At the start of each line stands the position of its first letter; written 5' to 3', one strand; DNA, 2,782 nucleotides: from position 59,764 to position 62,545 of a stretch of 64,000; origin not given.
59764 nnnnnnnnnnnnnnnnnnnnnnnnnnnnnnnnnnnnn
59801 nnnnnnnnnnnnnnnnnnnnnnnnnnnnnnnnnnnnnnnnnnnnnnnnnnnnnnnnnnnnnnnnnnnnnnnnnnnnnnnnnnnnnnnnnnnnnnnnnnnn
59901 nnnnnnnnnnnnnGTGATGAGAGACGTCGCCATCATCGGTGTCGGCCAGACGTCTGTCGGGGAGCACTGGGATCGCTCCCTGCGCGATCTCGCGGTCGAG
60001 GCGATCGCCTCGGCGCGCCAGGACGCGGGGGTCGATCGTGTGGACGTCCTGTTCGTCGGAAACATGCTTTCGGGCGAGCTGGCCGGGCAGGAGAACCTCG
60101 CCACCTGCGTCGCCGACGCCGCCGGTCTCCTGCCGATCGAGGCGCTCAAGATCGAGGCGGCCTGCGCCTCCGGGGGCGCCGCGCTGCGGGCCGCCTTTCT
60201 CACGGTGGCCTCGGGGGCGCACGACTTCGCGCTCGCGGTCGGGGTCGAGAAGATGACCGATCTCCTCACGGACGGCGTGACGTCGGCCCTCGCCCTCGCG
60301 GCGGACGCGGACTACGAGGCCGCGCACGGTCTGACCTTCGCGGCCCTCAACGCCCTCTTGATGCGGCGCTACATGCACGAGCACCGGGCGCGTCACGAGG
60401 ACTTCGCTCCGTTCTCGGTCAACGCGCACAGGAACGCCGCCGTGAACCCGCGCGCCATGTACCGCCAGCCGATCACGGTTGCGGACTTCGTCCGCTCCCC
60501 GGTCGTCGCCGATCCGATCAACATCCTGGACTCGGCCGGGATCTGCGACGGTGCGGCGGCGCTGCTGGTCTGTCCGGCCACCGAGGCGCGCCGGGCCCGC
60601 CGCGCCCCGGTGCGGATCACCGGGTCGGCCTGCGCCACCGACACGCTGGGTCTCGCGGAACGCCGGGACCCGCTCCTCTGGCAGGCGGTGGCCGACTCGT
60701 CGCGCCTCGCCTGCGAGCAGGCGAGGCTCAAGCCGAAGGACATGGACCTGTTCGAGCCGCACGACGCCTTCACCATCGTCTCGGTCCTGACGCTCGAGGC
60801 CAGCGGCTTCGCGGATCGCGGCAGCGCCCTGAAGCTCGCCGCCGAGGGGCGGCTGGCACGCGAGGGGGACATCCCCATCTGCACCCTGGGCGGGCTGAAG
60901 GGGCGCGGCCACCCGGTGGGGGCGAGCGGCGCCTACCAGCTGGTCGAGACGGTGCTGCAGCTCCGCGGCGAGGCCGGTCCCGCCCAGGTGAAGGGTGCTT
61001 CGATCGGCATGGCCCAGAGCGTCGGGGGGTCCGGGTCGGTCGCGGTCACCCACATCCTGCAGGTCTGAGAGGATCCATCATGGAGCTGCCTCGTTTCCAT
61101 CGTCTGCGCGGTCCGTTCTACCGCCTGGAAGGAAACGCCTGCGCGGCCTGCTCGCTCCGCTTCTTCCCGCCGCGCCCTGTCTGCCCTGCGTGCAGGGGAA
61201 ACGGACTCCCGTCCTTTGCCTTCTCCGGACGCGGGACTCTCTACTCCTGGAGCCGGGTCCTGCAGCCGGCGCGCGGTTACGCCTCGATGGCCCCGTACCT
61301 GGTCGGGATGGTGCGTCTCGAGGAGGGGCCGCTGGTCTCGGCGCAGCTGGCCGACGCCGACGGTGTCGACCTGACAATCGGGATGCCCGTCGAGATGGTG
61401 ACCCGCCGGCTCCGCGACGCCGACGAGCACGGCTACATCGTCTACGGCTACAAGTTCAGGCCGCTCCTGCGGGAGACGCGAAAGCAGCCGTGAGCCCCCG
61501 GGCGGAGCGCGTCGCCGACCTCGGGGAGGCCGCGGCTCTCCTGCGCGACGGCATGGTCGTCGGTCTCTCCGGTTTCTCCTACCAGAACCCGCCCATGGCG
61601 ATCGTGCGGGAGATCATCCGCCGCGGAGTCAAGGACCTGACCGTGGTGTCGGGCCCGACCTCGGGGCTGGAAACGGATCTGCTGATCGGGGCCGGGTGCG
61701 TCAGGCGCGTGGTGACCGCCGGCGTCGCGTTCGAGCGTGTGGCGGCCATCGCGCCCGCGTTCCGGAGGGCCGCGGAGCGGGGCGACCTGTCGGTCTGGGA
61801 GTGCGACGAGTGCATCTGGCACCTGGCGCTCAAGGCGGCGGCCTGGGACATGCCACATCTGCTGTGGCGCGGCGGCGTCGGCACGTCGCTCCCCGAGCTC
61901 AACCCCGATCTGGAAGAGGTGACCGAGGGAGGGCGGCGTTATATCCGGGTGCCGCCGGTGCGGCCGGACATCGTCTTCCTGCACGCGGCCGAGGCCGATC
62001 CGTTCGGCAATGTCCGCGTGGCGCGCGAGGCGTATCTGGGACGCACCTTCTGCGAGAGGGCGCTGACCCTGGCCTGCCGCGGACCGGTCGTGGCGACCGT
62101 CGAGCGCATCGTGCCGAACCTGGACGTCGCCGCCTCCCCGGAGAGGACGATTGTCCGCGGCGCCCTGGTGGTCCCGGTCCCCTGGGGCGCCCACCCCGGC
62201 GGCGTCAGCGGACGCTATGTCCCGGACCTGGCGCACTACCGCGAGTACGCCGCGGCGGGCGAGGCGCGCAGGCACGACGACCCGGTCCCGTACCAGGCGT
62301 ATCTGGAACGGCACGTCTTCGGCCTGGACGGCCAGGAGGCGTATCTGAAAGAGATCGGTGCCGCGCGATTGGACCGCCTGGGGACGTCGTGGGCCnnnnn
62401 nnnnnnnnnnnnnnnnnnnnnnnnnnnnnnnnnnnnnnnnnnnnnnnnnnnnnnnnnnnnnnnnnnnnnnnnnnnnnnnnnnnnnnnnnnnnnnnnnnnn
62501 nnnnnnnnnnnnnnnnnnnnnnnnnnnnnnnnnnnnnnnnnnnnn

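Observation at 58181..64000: TetR-controlled operon encoding an HMGCS-like enzyme, a thiolase-like enzyme, a DUF35 protein and three CoA-transferase subunits, each gene overlapping the next at its stop/start codons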

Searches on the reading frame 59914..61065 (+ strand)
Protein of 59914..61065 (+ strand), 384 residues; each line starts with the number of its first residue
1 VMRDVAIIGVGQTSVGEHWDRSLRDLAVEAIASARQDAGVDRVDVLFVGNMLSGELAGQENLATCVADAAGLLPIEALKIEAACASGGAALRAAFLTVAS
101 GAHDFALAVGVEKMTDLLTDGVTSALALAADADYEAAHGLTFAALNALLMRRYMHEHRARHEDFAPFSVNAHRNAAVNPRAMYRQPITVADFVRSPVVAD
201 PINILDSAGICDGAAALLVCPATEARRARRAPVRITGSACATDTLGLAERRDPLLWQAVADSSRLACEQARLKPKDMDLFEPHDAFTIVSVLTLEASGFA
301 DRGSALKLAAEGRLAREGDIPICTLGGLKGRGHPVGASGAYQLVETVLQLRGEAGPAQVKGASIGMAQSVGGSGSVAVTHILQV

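Call 7: search_protein_families(library=pfam, proteins=[window:59914-61065:+], max_evalue=0.01)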
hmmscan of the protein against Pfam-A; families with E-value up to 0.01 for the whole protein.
window:59914-61065:+ (384 aa): 6 families
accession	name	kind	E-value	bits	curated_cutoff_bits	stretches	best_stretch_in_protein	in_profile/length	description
PF22691.2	Thiolase_C_1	-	3.6e-41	140.7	28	1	241-383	3-143/144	Thiolase C-terminal domain-like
PF00108.29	Thiolase_N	-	4.1e-21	76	26.4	1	5-221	1-258/260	Thiolase, N-terminal domain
PF02803.24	Thiolase_C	-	8.5e-08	32.3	27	1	262-370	27-117/123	Thiolase, C-terminal domain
PF00109.32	ketoacyl-synt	-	0.00076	19.6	20.8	1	78-128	168-218/252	Beta-ketoacyl synthase, N-terminal domain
PF02801.28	Ketoacyl-synt_C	-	0.0026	18.2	20.8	0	328-358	84-115/119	Beta-ketoacyl synthase, C-terminal domain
PF22686.1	Alg17C_C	-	0.0032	17.6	27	1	119-142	2-25/39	Exo-oligoalginate lyase-like, C-terminal domain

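Call 8: search_protein_families(library=ncbifam, proteins=[window:59914-61065:+], max_evalue=0.01)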
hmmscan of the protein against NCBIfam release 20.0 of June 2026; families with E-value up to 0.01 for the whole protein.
window:59914-61065:+ (384 aa): 49 families (the best 25 are shown)
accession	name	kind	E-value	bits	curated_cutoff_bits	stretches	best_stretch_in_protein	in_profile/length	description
NF004720.0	PRK06064.1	subfamily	8e-135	449.5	420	1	2-383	1-386/389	thiolase domain-containing protein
NF053570.1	AcCoTHIOL_METTL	equivalog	1.3e-117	392.9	600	1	2-383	1-382/385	acetyl-CoA acetyltransferase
NF004810.0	PRK06157.1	equivalog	8.7e-74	249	403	1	2-381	6-392/400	acetyl-CoA acetyltransferase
NF009228.0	PRK12578.1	subfamily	1.8e-73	247.4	485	1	1-383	1-386/387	thiolase domain-containing protein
NF005704.0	PRK07516.1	subfamily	5.6e-70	236.2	412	1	3-382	2-385/389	thiolase domain-containing protein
NF004982.0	PRK06365.1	equivalog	3.3e-56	191.1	695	1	1-382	14-426/430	thiolase domain-containing protein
NF053628.1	BnzsclthlBbsBGT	equivalog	2.3e-55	188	750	1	1-374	3-372/389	benzoylsuccinyl-CoA thiolase subunit BbsB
NF006102.0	PRK08256.1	subfamily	3.3e-53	181.2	436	1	1-380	1-389/394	lipid-transfer protein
NF004811.0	PRK06158.1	subfamily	1.3e-52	179.1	421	1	5-382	10-378/384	acetyl-CoA acetyltransferase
NF004936.0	PRK06289.1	equivalog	2.7e-51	174.7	375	1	1-383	1-402/405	acetyl-CoA acetyltransferase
NF004715.0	PRK06059.1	equivalog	8e-50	169.9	424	1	1-376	2-394/399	lipid-transfer protein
NF004721.0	PRK06065.1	equivalog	3.2e-49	167.9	455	1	3-372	10-381/393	thiolase domain-containing protein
NF005892.0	PRK07855.1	subfamily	2.7e-46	158.2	469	1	4-363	7-370/390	lipid-transfer protein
NF006010.0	PRK08142.1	subfamily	1.4e-44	152.4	462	1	7-375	9-375/388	thiolase domain-containing protein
NF006180.0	PRK08313.1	subfamily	2.1e-43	148.7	514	1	2-374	3-374/389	thiolase domain-containing protein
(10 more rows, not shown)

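Call 58: search_solved_structures(query=window:59914-61065:+, max_evalue=1e-30, show_alignments=1)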
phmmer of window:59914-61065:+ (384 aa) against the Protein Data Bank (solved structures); distinct sequences matched with E-value up to 1e-30: 11.
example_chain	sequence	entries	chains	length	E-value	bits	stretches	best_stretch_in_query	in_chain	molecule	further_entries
7yvy_A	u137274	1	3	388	8.7e-119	400.5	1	2-380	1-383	Acetyl-CoA acetyltransferase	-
6esq_A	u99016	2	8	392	1.7e-80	274.5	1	2-382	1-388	acetoacetyl-CoA thiolase | Acetyl-CoA acetyltransferase thiolase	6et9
4yzo_A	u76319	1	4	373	6e-50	174.1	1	5-378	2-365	Putative acyl-CoA acyltransferase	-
7pxp_C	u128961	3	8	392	1.2e-49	173.1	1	2-373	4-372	Benzoylsuccinyl-CoA thiolase subunit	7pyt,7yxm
3zbg_A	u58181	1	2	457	1e-34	124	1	43-383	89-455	3-KETOACYL-COA THIOLASE-LIKE PROTEIN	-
4bia_A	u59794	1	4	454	7.3e-34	121.2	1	15-382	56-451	3-KETOACYL-COA THIOLASE, PUTATIVE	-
4bi9_A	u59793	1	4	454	2.1e-33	119.7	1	15-382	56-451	3-KETOACYL-COA THIOLASE, PUTATIVE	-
3zbk_A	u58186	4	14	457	2.1e-33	119.6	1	43-383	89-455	3-KETOACYL-COA THIOLASE-LIKE PROTEIN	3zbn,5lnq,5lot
3zbl_A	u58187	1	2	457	2.6e-33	119.4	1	43-383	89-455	3-KETOACYL-COA THIOLASE-LIKE PROTEIN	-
6hsj_A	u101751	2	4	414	1.9e-32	116.5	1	5-379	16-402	SCP2-thiolase (type-1)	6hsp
6hrv_A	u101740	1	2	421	2e-32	116.4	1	5-379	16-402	SCP2-thiolase (type-1)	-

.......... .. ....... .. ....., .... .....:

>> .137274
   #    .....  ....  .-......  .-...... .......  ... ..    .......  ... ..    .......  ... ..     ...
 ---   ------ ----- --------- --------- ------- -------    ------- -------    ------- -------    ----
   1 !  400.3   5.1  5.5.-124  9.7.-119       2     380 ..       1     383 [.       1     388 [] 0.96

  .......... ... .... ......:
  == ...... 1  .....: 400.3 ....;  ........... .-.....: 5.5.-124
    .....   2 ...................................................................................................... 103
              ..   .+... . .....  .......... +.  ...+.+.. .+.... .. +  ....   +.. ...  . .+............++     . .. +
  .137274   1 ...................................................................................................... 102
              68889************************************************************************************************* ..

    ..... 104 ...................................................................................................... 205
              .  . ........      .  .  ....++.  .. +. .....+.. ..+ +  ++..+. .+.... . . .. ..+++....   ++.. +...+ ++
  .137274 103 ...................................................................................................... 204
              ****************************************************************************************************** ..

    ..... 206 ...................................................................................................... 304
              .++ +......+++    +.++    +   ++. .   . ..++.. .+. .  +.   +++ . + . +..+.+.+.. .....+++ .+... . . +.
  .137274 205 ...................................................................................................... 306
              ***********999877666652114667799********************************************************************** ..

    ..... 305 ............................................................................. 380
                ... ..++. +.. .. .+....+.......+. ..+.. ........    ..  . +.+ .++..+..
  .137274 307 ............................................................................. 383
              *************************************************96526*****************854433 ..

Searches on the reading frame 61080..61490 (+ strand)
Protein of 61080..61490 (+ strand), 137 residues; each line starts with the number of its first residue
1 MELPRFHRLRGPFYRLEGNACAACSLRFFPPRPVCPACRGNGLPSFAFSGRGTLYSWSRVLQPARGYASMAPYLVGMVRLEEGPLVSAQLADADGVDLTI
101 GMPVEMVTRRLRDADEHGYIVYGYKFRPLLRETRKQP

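Call 7: search_protein_families(library=pfam, proteins=[window:61080-61490:+], max_evalue=0.01)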
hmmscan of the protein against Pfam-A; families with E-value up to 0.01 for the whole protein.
window:61080-61490:+ (137 aa): 2 families
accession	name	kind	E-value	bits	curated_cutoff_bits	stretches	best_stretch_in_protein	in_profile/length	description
PF01796.24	OB_ChsH2_C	-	1.7e-17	63.6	27.1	1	48-109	4-65/65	ChsH2, C-terminal OB-fold domain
PF12172.15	zf-ChsH2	-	4.5e-07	30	23.2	1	14-40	7-33/37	ChsH2, rubredoxin-like zinc ribbon domain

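Call 8: search_protein_families(library=ncbifam, proteins=[window:61080-61490:+], max_evalue=0.01)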
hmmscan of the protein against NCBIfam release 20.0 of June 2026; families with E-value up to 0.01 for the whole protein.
window:61080-61490:+ (137 aa): 1 family
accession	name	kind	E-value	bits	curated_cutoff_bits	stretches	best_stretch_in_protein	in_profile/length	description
NF053627.1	BnzsclthlBbsAGT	equivalog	7.9e-11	42.1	250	1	15-127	35-143/145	benzoylsuccinyl-CoA thiolase subunit BbsA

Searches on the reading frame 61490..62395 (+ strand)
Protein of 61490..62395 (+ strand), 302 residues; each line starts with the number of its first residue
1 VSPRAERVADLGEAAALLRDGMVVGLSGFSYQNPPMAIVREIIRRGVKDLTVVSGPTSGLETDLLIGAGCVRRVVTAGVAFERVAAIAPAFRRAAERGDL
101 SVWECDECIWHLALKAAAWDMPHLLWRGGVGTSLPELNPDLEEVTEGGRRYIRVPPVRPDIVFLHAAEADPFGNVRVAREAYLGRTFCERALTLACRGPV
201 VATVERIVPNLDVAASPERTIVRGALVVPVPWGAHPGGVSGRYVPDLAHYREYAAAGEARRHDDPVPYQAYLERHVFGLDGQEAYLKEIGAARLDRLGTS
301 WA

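Call 7: search_protein_families(library=pfam, proteins=[window:61490-62395:+], max_evalue=0.01)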
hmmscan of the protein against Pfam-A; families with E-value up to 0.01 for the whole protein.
window:61490-62395:+ (302 aa): 1 family
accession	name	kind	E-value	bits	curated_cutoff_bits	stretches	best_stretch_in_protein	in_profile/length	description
PF01144.29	CoA_trans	-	3e-20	73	23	1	11-209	4-195/217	Coenzyme A transferase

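Call 8: search_protein_families(library=ncbifam, proteins=[window:61490-62395:+], max_evalue=0.01)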
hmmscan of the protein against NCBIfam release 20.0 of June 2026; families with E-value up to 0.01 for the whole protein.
window:61490-62395:+ (302 aa): 4 families
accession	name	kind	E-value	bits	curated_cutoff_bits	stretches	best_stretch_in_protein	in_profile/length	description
TIGR02429.1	pcaI_scoA_fam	subfamily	1.2e-11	44.4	128.5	1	9-226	7-212/222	3-oxoacid CoA-transferase subunit A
NF007394.0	PRK09920.1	equivalog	3.4e-11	43.2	315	1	8-227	5-210/219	acetate CoA-transferase subunit alpha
NF052271.1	Staph_FadX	equivalog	0.0006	18.5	750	1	159-227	169-235/523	fatty acid degradation protein FadX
NF053853.1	ScActCoATferScpC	equivalog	0.0011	17.8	500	1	6-63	12-72/493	succinyl-CoA:acetate CoA-transferase ScpC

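Call 10: search_solved_structures(query=window:61490-62395:+, max_evalue=0.001, show_alignments=2)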
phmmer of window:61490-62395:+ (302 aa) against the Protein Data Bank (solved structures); distinct sequences matched with E-value up to 0.001: 11.
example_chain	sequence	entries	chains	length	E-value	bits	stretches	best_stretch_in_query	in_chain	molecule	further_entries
6con_A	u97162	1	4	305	2.5e-23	86.4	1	9-280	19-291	CoA-transferase subunit alpha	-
1poi_A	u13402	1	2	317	5.8e-22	81.9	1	15-297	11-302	GLUTACONATE COENZYME A-TRANSFERASE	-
6co6_A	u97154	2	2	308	6.7e-19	71.8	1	4-258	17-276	Probable CoA-transferase alpha subunit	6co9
6coj_A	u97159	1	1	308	4.7e-18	69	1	4-258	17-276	Probable CoA-transferase alpha subunit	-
5mzw_A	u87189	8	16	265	8.3e-18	68.2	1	7-261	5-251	Glutaconate CoA-transferase family, subunit A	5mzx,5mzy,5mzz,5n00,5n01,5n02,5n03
8k9h_B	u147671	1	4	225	7.9e-12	48.6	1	6-178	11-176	Acetoacetate:butyrate/acetate coenzyme A transferase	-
9cq2_A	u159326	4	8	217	1.4e-09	41.2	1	7-217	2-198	3-oxoacid CoA-transferase, A subunit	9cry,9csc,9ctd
5dbn_A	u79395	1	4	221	1.6e-08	37.7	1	9-178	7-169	Acetate CoA-transferase subunit alpha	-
1k6d_A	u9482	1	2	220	1.7e-08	37.6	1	9-178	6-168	ACETATE COA-TRANSFERASE ALPHA SUBUNIT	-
3cdk_A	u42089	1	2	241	1.8e-08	37.5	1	11-181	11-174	Succinyl-CoA:3-ketoacid-coenzyme A transferase subunit A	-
3rrl_A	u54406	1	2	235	2.6e-05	27.1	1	8-210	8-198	Succinyl-CoA:3-ketoacid-coenzyme A transferase subunit A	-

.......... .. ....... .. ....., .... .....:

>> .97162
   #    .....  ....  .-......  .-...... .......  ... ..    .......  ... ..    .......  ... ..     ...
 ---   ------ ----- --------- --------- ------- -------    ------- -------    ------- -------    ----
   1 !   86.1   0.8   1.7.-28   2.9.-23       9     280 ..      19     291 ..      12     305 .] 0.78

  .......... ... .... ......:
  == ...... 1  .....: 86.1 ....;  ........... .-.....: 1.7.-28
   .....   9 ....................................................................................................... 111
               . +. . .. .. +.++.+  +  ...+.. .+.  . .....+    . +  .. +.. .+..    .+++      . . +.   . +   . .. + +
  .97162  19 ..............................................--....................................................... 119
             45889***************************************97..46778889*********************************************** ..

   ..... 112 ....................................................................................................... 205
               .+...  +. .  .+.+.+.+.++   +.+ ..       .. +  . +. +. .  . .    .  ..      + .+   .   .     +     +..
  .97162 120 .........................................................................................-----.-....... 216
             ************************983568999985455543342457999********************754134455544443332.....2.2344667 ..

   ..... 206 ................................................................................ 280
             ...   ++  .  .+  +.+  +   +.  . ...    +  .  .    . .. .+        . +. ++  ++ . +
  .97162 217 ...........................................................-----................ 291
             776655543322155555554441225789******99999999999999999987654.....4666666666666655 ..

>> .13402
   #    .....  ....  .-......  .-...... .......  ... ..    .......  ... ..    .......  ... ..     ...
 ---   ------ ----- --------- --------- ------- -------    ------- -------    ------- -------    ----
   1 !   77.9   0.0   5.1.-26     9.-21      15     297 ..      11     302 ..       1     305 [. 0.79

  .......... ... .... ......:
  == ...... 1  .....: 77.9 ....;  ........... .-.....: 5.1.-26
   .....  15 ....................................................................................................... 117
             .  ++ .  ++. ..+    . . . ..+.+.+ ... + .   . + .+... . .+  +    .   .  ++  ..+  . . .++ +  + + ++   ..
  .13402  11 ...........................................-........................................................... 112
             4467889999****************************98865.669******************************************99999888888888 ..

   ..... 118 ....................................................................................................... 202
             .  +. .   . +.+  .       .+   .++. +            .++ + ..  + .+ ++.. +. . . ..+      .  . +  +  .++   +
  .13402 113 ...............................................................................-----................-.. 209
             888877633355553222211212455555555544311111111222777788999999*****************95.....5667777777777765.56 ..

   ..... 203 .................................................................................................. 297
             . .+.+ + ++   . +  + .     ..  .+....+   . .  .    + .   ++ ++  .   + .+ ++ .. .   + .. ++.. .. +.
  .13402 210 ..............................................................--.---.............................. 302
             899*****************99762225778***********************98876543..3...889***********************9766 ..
